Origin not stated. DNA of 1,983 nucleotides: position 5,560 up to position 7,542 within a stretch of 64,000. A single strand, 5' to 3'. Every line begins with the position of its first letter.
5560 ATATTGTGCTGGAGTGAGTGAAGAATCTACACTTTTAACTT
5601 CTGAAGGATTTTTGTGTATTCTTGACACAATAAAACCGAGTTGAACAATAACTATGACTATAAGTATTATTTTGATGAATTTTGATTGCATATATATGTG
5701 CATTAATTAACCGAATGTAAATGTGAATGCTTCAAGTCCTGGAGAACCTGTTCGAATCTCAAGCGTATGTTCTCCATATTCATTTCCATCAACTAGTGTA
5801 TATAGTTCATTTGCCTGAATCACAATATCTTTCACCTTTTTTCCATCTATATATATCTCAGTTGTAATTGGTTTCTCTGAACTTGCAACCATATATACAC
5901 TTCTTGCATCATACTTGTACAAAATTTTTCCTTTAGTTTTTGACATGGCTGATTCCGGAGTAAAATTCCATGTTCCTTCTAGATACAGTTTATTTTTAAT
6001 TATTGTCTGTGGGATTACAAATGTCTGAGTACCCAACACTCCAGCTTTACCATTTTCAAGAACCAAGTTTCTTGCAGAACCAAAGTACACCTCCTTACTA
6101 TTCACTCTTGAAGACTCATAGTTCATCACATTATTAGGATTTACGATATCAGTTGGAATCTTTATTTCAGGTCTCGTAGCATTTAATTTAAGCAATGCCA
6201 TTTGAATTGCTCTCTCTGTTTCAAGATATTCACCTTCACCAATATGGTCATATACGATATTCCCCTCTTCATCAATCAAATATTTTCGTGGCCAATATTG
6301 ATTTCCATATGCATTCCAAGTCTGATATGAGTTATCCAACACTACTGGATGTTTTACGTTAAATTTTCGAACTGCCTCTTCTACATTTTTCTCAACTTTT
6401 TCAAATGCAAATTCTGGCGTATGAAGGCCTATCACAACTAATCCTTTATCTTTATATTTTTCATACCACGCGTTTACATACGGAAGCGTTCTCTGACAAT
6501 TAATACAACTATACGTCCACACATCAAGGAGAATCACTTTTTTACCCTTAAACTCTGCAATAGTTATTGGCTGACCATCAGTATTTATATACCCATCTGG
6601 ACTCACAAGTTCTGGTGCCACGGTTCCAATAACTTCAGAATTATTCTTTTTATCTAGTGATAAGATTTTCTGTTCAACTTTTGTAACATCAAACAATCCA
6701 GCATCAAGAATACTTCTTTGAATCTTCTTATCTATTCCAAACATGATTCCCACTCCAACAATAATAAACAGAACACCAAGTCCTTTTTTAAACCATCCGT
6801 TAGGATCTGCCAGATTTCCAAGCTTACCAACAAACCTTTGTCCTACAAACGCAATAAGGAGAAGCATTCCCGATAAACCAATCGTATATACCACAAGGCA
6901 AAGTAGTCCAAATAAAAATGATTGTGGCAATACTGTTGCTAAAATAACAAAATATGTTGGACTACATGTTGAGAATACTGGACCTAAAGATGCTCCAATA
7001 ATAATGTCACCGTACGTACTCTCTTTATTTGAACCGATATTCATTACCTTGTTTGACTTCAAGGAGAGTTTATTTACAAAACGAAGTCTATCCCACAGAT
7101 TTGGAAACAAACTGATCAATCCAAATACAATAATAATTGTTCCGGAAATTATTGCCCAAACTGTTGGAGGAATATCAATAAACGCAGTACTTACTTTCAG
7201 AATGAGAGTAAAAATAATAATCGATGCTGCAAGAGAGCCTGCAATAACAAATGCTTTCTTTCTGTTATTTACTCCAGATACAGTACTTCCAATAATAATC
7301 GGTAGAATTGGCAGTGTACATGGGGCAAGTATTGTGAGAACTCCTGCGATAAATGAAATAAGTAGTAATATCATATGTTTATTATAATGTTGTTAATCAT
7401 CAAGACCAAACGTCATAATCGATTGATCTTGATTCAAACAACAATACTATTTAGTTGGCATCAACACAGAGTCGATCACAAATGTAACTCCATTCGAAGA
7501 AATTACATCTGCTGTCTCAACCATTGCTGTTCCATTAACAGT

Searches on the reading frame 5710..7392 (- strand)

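Call 20: search_protein_families(library=pfam, proteins=[window:5710-7392:-], max_evalue=0.00001)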
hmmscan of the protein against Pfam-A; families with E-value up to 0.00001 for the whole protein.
window:5710-7392:- (561 aa): 5 families
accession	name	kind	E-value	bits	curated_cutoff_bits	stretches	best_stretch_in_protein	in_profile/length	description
PF17991.7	Thioredoxin_10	-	2.5e-27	96.6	27.1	1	432-561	1-142/142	Thioredoxin like C-terminal domain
PF08534.16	Redoxin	-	3.9e-17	62.8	26.6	1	269-387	14-136/148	Redoxin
PF00578.27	AhpC-TSA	-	9.3e-14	51.9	26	1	255-381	1-123/124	AhpC/TSA family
PF13905.12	Thioredoxin_8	-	1e-09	39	27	1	285-379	2-94/94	Thioredoxin-like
PF02683.22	DsbD_TM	-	1.6e-06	28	27.1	1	8-213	3-211/219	Cytochrome C biogenesis protein transmembrane domain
